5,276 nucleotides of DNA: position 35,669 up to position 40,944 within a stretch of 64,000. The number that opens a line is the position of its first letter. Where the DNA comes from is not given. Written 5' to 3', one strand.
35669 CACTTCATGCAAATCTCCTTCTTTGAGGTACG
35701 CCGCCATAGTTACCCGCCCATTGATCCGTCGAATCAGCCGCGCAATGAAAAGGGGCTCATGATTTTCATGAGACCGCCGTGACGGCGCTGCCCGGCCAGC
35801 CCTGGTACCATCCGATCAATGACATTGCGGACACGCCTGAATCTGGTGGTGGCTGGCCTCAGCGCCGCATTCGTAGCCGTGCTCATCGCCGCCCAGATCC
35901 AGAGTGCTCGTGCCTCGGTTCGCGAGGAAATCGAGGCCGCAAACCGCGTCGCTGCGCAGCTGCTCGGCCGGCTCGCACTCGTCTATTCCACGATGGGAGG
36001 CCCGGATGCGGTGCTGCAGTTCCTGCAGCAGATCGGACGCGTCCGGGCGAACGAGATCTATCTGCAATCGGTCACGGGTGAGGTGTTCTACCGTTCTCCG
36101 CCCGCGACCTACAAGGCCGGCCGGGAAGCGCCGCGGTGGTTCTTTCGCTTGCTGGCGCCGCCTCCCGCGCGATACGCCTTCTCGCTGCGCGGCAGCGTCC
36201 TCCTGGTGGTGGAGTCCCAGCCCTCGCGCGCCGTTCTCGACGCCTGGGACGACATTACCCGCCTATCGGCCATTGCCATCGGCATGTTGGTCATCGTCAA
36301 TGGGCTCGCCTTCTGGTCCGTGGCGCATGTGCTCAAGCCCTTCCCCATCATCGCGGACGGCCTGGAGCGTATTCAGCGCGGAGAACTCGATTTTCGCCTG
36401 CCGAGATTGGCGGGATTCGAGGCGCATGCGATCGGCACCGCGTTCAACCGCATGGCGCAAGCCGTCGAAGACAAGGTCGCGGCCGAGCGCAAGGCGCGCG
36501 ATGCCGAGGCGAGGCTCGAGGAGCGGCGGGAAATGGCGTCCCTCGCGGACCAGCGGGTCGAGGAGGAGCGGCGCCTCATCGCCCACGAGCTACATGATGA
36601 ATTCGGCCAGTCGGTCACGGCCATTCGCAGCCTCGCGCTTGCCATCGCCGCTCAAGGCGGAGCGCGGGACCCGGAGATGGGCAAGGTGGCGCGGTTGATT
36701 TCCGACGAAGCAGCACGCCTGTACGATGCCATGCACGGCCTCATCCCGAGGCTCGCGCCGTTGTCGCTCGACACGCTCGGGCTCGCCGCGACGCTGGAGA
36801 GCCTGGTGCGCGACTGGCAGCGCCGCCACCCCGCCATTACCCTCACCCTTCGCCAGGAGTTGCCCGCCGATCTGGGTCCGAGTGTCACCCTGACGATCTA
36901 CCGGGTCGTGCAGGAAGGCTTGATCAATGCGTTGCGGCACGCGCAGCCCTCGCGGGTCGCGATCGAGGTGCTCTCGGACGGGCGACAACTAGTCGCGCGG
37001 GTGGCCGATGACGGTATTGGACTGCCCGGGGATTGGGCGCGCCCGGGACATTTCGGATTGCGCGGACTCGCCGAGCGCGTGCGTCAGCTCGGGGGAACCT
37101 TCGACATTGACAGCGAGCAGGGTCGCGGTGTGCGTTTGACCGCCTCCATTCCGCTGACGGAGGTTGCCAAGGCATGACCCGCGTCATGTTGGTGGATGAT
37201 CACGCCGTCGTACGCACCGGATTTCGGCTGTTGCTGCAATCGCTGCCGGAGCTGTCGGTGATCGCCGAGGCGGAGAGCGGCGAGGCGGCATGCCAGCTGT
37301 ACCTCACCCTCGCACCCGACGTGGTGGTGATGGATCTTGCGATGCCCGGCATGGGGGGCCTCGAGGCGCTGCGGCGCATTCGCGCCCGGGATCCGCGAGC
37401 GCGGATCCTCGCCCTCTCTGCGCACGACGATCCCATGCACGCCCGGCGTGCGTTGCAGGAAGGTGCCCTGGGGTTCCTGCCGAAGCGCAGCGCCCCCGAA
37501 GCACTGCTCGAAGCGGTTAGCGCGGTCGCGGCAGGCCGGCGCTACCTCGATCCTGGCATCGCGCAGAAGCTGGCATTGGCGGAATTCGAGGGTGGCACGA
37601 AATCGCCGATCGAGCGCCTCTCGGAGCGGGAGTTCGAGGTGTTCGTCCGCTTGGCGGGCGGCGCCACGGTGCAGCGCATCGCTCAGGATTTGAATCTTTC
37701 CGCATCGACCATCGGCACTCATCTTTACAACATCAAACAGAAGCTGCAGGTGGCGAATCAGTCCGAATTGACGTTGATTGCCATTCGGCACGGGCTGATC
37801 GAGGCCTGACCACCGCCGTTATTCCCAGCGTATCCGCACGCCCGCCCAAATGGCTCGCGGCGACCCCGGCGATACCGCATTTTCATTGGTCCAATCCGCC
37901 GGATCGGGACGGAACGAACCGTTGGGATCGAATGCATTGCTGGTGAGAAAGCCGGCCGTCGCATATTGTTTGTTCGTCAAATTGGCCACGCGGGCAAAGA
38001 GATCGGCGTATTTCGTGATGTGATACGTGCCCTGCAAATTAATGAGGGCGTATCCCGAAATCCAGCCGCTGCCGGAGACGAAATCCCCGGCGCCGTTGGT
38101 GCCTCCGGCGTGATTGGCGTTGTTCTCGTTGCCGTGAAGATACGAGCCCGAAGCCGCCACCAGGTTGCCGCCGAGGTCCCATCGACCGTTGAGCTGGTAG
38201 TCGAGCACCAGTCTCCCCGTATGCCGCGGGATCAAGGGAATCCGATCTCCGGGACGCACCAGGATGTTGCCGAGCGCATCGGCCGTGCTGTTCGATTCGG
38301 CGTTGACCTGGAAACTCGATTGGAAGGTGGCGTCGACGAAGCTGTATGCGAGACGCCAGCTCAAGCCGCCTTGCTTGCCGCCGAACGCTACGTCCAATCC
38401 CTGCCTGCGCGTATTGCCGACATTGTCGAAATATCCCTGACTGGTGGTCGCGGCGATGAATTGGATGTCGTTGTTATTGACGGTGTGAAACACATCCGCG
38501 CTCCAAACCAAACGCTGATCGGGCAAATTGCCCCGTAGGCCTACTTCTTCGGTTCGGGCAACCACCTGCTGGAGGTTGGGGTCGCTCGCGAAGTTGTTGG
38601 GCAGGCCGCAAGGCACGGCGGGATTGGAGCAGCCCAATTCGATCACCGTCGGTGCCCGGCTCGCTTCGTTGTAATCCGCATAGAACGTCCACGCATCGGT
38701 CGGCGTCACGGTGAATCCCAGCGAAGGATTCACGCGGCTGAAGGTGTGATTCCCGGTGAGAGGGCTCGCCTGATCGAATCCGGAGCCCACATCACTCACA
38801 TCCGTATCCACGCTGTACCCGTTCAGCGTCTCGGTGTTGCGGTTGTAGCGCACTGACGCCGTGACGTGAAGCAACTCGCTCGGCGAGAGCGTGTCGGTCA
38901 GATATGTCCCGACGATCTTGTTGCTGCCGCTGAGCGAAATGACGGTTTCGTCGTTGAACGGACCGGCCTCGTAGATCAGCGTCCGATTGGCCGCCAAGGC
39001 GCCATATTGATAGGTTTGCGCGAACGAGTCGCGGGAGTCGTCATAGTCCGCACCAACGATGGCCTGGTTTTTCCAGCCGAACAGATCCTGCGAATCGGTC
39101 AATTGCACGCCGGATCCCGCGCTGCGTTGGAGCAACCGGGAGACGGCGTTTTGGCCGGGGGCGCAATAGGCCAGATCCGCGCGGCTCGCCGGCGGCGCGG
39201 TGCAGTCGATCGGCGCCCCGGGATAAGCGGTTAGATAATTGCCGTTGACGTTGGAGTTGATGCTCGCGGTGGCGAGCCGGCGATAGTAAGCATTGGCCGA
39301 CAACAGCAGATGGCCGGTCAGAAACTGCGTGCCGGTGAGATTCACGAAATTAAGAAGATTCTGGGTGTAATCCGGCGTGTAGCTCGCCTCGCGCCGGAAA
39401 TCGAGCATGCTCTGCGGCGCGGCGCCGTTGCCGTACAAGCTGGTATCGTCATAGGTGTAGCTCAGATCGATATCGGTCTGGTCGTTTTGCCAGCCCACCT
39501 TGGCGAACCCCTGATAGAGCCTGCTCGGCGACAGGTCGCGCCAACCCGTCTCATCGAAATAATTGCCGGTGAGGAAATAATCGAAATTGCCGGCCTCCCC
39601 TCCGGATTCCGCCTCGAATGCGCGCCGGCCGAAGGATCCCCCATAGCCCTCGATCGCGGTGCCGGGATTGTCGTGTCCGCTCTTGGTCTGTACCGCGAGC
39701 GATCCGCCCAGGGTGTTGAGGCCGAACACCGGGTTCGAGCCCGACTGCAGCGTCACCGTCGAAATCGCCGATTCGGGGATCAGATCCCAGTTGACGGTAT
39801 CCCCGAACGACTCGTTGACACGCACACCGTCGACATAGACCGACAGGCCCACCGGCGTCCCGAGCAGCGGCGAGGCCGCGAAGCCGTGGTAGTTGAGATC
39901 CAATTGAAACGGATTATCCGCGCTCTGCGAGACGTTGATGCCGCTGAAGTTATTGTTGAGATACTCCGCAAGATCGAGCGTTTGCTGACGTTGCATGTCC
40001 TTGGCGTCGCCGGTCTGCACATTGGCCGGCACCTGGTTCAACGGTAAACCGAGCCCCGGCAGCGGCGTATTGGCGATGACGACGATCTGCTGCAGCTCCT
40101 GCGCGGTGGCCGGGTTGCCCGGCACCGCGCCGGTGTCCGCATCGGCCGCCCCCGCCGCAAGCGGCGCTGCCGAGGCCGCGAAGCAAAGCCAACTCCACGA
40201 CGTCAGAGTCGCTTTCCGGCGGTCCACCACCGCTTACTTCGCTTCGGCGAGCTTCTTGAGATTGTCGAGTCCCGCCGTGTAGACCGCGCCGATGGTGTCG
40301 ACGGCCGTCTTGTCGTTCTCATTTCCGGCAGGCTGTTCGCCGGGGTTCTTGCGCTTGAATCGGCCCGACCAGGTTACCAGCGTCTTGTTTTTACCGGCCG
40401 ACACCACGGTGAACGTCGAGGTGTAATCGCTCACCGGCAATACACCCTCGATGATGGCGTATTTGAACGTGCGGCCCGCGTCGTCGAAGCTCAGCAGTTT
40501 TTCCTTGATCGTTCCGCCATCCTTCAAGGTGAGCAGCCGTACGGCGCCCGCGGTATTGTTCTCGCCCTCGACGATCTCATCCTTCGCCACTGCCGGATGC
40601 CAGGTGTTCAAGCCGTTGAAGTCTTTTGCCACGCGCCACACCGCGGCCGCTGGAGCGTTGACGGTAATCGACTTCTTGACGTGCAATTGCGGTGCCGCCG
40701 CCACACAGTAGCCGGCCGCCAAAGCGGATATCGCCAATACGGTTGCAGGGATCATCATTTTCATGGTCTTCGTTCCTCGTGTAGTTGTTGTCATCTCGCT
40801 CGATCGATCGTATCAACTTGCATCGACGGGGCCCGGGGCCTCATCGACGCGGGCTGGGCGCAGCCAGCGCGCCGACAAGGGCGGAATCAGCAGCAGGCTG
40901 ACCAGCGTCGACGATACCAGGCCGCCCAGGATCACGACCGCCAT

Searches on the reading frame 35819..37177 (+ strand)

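Call 81: search_protein_families(library=pfam, proteins=[window:35819-37177:+], max_evalue=0.00001)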
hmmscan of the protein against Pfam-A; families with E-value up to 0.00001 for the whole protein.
window:35819-37177:+ (452 aa): 2 families
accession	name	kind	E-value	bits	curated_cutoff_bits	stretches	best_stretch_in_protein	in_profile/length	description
PF02518.31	HATPase_c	-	6e-10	40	26.4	1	358-447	4-110/111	Histidine kinase-, DNA gyrase B-, and HSP90-like ATPase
PF07730.19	HisKA_3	-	2.6e-07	31.5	24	1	250-314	1-65/68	Histidine kinase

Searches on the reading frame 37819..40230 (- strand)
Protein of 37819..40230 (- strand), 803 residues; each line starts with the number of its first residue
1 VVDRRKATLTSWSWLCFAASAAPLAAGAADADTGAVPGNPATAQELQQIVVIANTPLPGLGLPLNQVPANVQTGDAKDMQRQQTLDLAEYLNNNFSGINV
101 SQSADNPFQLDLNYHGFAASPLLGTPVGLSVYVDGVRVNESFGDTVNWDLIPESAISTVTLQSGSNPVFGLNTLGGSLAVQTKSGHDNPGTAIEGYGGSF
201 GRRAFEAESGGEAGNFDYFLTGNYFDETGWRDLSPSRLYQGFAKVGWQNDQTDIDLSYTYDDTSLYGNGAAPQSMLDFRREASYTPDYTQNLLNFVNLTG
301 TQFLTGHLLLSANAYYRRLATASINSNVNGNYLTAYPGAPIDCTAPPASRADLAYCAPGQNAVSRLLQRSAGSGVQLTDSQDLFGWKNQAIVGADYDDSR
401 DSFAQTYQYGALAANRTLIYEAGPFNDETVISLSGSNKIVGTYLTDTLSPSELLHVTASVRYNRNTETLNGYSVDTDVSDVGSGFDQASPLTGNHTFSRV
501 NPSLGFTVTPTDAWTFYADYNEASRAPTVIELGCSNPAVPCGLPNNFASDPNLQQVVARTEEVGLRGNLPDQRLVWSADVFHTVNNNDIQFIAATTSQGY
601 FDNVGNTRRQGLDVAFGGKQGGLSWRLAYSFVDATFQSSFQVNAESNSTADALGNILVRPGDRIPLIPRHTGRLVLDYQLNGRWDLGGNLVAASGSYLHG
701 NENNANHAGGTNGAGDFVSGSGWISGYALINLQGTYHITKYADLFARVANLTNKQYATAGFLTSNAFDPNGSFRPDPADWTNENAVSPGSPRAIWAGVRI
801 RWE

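Call 82: search_protein_families(library=pfam, proteins=[window:37819-40230:-], max_evalue=0.00001)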
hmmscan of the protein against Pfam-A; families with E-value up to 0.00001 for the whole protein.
window:37819-40230:- (803 aa): 2 families
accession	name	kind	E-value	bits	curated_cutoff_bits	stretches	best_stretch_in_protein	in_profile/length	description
PF00593.30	TonB_dep_Rec_b-barrel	-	6.1e-34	119.1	27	1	242-751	16-436/436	TonB dependent receptor-like, beta-barrel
PF07715.20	Plug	-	6.8e-12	46.3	23.9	1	64-176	2-106/107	TonB-dependent Receptor Plug Domain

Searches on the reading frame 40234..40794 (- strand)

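Call 82: search_protein_families(library=pfam, proteins=[window:40234-40794:-], max_evalue=0.00001)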
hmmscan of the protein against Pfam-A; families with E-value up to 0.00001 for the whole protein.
window:40234-40794:- (186 aa): 1 family
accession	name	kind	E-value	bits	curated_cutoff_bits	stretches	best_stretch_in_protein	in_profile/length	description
PF10604.15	Polyketide_cyc2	-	1.6e-33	116.4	27.4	1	37-184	2-142/142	Polyketide cyclase / dehydrase and lipid transport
